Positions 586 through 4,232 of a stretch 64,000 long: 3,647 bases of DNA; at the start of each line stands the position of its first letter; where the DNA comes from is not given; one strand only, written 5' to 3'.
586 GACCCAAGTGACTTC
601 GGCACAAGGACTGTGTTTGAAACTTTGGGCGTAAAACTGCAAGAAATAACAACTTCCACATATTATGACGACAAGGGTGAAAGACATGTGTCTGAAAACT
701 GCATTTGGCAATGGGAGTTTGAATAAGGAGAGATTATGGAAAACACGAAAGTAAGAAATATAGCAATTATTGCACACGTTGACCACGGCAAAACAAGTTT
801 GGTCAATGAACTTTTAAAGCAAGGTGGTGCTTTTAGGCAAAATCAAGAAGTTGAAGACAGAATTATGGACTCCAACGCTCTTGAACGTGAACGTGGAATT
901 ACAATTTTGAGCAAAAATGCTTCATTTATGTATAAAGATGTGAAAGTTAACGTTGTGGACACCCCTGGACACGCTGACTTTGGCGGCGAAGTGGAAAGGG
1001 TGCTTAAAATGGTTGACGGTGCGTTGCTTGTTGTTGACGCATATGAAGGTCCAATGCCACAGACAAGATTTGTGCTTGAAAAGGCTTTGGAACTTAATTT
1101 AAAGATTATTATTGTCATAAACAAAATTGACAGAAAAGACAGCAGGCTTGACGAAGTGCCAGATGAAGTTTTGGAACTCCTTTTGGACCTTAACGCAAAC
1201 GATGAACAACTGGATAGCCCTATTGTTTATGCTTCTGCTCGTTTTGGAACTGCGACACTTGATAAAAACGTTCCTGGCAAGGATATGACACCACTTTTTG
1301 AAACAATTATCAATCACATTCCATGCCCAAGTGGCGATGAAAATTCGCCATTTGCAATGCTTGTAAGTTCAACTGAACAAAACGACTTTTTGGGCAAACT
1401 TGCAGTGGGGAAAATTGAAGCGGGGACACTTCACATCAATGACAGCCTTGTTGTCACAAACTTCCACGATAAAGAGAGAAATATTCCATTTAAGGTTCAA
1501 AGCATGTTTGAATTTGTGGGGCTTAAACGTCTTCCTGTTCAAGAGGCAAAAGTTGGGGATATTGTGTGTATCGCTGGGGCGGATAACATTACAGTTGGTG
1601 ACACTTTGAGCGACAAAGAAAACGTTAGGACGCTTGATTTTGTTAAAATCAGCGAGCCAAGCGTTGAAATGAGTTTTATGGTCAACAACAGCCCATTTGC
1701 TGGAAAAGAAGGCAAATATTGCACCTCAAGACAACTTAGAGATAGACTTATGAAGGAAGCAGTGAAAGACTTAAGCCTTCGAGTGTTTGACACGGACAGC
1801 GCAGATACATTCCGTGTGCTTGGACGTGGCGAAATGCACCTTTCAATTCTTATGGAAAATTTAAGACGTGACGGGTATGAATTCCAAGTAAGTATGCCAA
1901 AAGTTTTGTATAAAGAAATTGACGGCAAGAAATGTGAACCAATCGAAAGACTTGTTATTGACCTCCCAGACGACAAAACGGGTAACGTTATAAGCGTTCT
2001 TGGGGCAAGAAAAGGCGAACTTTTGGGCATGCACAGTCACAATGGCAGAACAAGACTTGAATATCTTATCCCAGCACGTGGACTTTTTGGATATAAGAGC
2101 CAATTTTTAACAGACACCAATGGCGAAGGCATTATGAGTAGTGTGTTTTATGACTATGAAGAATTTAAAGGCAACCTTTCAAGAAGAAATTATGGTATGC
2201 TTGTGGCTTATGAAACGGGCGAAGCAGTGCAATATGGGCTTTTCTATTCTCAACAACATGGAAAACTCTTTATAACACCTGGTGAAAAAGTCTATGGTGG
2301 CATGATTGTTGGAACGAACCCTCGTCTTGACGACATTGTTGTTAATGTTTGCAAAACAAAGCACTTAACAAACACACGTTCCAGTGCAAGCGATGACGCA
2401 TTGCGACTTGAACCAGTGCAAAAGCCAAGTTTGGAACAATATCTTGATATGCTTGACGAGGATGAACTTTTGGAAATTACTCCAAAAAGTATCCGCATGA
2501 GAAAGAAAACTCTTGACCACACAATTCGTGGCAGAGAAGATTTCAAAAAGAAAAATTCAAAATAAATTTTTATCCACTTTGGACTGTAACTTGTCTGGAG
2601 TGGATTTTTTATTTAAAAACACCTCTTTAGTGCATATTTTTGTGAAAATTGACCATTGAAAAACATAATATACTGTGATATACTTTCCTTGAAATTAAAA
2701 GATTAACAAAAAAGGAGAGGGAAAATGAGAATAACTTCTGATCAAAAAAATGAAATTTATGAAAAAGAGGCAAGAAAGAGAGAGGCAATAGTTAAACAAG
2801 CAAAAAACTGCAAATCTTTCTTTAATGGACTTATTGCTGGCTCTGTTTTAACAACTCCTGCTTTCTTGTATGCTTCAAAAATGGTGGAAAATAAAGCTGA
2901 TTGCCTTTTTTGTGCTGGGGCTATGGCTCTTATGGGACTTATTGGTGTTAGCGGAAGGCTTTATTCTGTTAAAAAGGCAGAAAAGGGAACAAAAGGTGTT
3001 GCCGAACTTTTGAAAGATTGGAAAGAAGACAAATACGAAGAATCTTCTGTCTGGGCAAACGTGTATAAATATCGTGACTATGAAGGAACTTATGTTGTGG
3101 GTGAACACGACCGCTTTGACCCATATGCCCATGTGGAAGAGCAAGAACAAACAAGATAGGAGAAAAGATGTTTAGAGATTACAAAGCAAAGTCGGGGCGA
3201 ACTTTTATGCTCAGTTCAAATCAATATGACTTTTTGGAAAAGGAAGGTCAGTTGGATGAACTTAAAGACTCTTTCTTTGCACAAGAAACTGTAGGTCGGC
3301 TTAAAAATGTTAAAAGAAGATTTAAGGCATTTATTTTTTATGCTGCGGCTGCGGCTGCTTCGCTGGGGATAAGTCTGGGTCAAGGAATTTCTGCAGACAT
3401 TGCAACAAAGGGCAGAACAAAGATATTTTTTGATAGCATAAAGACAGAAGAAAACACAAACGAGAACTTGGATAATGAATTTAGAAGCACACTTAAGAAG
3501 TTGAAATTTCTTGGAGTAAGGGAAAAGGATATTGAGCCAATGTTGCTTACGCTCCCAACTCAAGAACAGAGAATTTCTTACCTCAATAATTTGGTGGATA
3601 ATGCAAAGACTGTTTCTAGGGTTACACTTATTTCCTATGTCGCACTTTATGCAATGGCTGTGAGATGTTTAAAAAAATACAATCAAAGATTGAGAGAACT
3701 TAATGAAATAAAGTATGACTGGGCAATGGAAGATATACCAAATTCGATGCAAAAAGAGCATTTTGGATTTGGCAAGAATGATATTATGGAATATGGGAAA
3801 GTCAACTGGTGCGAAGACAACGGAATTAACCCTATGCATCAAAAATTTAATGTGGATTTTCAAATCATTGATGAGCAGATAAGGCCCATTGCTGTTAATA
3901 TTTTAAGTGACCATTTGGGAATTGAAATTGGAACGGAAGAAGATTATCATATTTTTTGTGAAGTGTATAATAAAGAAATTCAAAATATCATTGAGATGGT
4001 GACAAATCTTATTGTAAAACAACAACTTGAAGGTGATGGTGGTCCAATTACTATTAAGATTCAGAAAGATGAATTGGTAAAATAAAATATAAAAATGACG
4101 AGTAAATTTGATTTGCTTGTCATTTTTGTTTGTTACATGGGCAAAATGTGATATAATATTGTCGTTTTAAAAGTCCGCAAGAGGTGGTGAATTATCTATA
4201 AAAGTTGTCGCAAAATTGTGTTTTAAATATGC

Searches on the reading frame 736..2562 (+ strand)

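Call 7: search_protein_families(library=pfam, max_evalue=0.01, proteins=[window:736-2562:+])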
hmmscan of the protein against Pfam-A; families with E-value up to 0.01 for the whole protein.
window:736-2562:+ (609 aa): 9 families
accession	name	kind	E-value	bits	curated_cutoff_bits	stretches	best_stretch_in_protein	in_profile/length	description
PF00009.33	GTP_EFTU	-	2.2e-56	190.8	26.5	1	5-196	2-187/188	Elongation factor Tu GTP binding domain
PF21018.2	BipA_C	-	2.8e-40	137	23.8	1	487-594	2-109/110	TypA/BipA C-terminal domain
PF00679.30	EFG_C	-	6.1e-22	77.9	27.9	1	399-482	2-86/89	Elongation factor G C-terminus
PF03144.31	GTP_EFTU_D2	-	4.9e-11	43.3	30.3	1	220-291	1-72/73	Elongation factor Tu domain 2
PF22042.2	EF-G_D2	-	7.1e-10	39.3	27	1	205-293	1-83/84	Elongation factor G domain 2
PF01926.29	MMR_HSR1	-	4.3e-07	30.5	21.9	1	9-130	2-113/113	50S ribosome-binding GTPase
PF02421.24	FeoB_N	-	0.0004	20.4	27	1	54-152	32-136/156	Ferrous iron transport protein B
PF14492.12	EFG_III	-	0.00055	20.4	27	1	332-383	19-71/75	Elongation Factor G, domain III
PF08477.19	Roc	-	0.0076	16.9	27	0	12-132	5-119/119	Ras of Complex, Roc, domain of DAPkinase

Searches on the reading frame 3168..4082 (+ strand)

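Call 7: search_protein_families(library=pfam, max_evalue=0.01, proteins=[window:3168-4082:+])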
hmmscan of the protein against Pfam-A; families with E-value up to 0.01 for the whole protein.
window:3168-4082:+ (305 aa): 0 families

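Call 21: search_protein_families(library=pfam, max_evalue=10, proteins=[window:3168-4082:+])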
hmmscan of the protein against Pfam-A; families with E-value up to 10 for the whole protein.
window:3168-4082:+ (305 aa): 1 family
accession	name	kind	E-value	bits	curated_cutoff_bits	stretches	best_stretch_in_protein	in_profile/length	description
PF09969.14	DUF2203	-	0.076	14.1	24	1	82-132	47-89/122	Uncharacterized conserved protein (DUF2203)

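Call 87: search_protein_families(library=ncbifam, max_evalue=0.01, proteins=[window:3168-4082:+])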
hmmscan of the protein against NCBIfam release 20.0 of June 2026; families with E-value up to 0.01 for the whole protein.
window:3168-4082:+ (305 aa): 0 families
